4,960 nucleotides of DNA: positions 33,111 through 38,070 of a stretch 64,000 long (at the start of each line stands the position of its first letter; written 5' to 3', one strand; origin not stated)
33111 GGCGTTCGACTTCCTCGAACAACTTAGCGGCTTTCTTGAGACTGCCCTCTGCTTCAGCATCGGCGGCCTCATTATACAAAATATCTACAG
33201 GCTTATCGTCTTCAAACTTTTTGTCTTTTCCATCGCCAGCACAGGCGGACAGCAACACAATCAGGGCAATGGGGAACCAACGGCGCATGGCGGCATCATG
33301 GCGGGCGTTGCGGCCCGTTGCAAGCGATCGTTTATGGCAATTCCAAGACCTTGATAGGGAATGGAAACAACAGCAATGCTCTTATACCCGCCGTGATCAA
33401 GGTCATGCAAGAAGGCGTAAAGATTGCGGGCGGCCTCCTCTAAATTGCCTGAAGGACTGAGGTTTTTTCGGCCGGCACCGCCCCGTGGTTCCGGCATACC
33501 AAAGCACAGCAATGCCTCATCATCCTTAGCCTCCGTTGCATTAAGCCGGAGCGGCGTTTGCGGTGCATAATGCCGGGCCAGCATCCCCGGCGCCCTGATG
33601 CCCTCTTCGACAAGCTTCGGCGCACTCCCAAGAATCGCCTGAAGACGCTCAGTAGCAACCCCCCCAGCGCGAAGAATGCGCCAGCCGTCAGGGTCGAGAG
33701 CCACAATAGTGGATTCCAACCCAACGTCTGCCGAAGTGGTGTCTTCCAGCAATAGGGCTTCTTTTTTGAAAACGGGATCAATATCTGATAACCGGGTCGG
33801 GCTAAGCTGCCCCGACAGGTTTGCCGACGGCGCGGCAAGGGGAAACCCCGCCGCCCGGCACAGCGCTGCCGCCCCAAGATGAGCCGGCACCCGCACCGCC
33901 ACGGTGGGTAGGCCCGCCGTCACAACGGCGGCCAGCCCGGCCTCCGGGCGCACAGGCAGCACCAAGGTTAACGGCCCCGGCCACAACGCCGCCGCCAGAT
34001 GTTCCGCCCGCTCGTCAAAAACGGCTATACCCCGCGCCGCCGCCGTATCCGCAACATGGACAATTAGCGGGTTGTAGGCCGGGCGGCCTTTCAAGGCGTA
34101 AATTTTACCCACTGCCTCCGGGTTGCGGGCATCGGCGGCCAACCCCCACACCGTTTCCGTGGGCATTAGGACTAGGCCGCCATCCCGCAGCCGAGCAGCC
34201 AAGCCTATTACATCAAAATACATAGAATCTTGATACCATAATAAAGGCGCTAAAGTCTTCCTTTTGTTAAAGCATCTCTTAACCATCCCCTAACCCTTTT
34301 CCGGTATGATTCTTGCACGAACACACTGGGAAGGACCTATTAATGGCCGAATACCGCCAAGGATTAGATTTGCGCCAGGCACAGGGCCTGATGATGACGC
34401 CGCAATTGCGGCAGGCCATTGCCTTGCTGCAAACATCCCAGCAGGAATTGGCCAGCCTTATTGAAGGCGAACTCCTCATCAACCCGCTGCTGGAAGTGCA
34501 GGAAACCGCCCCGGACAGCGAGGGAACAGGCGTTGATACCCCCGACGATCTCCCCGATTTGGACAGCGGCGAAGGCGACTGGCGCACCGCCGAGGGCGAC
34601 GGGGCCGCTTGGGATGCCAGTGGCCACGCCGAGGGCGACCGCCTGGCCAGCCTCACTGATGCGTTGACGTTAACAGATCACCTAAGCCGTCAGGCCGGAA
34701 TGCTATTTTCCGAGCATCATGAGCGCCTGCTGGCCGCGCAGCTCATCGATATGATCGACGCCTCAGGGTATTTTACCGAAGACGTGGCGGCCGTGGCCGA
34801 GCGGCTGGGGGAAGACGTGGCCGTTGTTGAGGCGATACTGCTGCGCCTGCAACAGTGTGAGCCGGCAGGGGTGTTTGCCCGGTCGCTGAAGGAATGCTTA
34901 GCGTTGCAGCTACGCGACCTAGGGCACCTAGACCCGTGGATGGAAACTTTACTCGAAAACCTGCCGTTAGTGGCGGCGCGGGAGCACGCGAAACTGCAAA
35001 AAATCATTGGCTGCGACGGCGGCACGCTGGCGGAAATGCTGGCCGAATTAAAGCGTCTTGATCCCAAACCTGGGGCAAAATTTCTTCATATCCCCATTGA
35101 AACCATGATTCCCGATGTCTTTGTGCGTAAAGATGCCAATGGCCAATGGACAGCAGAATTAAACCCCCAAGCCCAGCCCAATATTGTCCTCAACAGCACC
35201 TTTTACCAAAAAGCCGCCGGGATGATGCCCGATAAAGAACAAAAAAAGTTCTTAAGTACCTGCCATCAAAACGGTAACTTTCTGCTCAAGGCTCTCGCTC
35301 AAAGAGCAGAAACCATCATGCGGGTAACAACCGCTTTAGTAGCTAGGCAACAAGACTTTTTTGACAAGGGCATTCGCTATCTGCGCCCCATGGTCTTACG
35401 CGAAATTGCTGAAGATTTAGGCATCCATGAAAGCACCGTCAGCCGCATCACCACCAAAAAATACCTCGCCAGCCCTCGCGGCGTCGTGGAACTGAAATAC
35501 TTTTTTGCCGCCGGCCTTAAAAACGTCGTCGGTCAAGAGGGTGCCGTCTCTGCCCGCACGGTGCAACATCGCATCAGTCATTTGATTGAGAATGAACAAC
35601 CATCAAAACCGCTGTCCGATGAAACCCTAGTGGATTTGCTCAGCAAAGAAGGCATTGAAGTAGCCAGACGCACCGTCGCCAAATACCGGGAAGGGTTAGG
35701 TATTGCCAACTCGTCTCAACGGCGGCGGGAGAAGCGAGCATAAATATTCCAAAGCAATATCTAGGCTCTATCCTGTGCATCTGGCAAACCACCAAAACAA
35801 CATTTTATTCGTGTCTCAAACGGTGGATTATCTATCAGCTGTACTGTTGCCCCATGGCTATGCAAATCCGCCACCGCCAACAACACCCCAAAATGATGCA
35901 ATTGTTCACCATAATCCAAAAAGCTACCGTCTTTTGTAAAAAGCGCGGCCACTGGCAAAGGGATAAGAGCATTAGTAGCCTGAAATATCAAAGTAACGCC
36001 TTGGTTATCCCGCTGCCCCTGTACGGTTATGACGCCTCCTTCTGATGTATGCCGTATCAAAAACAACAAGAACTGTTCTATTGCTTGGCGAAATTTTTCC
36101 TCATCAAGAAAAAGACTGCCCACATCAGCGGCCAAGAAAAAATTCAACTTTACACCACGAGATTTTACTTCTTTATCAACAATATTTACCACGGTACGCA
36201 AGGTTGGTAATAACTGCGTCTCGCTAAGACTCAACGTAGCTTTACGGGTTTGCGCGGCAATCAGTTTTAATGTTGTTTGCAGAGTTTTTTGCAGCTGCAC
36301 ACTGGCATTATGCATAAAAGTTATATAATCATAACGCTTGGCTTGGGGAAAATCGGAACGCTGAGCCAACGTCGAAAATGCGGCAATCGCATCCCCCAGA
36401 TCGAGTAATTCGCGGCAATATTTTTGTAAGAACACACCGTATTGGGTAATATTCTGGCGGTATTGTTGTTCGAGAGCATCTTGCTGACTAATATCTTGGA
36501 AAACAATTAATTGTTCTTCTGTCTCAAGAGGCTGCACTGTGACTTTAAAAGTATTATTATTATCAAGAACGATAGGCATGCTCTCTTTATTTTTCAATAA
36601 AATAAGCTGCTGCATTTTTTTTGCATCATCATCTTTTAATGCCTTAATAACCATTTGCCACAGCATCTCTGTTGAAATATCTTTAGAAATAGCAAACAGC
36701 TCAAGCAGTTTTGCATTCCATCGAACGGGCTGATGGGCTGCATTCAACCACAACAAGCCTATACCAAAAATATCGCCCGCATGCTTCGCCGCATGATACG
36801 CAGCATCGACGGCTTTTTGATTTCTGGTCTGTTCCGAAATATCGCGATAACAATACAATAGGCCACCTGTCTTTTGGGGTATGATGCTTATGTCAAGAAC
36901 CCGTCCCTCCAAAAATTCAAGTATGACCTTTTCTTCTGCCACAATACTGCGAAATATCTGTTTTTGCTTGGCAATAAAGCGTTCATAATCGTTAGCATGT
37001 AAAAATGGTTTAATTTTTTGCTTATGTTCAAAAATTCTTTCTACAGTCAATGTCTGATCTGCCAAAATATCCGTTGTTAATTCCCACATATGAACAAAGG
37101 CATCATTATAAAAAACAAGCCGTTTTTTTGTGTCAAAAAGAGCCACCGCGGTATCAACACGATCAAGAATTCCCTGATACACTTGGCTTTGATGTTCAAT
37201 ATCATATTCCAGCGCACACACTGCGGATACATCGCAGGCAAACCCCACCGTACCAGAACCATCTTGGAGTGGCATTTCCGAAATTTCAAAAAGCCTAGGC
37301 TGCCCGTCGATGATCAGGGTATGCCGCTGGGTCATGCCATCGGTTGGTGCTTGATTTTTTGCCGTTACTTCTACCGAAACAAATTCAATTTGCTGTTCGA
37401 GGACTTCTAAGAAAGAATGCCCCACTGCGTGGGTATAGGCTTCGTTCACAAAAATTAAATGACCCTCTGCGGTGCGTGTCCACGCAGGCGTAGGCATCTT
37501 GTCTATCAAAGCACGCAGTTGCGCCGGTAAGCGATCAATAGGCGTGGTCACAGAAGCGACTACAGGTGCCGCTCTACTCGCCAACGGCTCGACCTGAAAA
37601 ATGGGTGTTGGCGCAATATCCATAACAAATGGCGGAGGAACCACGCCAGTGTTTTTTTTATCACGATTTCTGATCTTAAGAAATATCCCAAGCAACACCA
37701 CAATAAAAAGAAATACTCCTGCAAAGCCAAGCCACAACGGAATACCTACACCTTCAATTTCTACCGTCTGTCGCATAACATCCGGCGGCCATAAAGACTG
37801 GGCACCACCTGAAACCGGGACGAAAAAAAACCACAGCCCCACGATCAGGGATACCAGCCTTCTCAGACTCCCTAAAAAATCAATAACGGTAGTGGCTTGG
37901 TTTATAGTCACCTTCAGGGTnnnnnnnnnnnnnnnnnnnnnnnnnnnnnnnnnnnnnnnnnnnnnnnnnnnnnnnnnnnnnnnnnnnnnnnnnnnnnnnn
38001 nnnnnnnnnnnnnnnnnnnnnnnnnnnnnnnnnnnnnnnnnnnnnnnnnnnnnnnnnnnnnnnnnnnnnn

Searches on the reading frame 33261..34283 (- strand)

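Call 90: search_protein_families(library=pfam, proteins=[window:33261-34283:-], max_evalue=0.001)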
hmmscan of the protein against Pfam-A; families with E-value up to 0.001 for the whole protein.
window:33261-34283:- (340 aa): 2 families
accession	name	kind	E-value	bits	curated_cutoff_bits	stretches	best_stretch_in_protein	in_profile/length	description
PF01300.24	Sua5_yciO_yrdC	-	8.6e-50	169.1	25.1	1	32-207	3-178/178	Telomere recombination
PF03481.19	Sua5_C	-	9.2e-23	81.7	22.9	1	211-325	3-135/136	Threonylcarbamoyl-AMP synthase, C-terminal domain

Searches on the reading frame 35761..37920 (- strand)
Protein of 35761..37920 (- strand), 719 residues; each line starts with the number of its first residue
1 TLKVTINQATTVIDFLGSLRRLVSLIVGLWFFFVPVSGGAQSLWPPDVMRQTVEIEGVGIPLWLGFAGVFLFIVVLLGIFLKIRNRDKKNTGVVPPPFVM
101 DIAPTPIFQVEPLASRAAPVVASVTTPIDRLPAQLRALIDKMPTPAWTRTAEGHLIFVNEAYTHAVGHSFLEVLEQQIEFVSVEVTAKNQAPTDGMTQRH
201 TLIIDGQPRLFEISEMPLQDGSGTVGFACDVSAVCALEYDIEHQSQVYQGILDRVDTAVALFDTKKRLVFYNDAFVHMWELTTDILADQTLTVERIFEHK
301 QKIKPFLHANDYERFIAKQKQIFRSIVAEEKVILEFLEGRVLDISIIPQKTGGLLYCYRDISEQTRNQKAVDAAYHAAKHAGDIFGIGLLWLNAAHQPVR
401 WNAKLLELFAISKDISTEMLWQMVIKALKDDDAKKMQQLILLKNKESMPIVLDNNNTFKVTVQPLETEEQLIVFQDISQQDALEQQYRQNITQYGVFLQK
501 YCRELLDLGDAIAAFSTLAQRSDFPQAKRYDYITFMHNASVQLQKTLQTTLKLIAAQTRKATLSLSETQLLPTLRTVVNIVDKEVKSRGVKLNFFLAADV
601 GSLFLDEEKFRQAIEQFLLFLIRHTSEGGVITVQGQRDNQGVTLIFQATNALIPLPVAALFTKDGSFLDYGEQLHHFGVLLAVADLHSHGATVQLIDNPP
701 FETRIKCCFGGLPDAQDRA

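Call 64: search_protein_families(library=pfam, proteins=[window:35761-37920:-], max_evalue=0.001)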
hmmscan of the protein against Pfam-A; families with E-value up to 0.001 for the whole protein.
window:35761-37920:- (719 aa): 3 families
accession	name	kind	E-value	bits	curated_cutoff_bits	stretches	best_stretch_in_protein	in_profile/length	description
PF12860.13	PAS_7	-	2.8e-14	53.7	27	1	252-368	1-114/115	PAS fold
PF13188.13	PAS_8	-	1.9e-09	37.5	21.8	0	248-294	3-48/65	PAS domain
PF00989.32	PAS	-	2.2e-07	31.3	22.6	1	134-229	2-108/113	PAS fold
